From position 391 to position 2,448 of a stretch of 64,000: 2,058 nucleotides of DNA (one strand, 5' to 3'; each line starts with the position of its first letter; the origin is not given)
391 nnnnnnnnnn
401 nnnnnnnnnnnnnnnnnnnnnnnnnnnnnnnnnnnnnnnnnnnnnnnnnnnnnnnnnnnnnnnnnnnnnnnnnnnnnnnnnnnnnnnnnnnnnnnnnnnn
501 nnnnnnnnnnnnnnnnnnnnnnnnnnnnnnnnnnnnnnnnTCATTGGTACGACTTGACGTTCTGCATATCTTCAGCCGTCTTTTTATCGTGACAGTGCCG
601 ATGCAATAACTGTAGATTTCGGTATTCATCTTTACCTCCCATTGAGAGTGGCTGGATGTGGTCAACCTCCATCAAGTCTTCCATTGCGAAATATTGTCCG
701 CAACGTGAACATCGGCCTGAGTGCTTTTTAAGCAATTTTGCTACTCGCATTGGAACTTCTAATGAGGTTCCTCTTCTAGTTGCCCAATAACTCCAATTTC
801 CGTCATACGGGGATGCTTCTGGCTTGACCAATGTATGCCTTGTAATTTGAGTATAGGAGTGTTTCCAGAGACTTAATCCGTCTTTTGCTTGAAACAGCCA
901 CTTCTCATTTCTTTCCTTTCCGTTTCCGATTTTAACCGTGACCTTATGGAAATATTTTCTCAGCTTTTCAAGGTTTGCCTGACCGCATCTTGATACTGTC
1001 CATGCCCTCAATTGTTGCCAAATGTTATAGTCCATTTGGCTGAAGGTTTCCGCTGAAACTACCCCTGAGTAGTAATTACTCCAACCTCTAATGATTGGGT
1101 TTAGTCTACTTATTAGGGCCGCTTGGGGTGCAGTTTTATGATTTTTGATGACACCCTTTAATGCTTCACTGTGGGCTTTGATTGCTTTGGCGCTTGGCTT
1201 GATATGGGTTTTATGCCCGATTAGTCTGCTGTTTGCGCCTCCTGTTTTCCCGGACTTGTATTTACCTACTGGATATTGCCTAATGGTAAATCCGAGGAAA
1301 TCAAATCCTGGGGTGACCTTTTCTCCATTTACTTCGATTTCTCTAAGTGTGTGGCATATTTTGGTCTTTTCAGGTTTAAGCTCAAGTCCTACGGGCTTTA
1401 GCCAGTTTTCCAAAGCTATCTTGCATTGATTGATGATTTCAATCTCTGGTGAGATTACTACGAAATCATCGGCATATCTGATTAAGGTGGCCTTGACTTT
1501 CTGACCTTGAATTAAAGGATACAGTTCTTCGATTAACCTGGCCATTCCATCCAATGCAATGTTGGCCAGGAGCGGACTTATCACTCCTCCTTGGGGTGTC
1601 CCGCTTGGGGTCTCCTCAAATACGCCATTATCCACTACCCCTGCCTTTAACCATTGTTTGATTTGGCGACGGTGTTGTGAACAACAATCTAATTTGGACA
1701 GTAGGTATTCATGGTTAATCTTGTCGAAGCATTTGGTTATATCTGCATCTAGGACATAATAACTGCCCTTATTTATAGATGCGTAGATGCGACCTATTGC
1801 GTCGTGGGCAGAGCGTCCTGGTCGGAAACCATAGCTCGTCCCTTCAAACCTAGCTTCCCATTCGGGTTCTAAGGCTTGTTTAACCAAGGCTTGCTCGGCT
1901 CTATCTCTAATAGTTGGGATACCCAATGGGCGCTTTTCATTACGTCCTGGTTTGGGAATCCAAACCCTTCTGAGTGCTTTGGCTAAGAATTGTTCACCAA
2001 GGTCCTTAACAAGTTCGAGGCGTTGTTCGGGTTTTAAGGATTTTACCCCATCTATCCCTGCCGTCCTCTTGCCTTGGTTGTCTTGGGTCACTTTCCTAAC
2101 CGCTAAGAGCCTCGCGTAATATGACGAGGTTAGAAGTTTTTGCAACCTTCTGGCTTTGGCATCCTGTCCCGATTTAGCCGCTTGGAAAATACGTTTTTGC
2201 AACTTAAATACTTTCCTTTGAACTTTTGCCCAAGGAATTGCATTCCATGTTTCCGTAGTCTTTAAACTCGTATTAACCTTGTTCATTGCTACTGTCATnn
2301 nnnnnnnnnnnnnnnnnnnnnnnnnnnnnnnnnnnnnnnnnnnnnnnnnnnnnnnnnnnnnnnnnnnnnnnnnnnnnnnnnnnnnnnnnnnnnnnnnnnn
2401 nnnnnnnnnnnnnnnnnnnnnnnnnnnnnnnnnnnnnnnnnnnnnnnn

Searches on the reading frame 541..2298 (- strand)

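Call 86: search_protein_families(library=pfam, proteins=[window:541-2298:-], max_evalue=0.0001)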
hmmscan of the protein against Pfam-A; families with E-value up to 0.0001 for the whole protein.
window:541-2298:- (585 aa): 5 families
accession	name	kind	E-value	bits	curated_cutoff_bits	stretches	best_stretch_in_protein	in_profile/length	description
PF00078.32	RVT_1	-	3.3e-42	145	29.6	1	114-339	1-205/205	Reverse transcriptase (RNA-dependent DNA polymerase)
PF13655.11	RVT_N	-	7.5e-35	119.5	28.1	1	18-100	1-83/83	N-terminal domain of reverse transcriptase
PF08388.16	GIIM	-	4.8e-19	68.5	23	1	374-449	2-79/80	Group II intron, maturase-specific domain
PF01844.29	HNH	-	4.5e-15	56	21.4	1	530-575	1-46/47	HNH endonuclease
PF14279.12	HNH_5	-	2e-07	31.3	27.5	1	530-575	1-45/56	HNH endonuclease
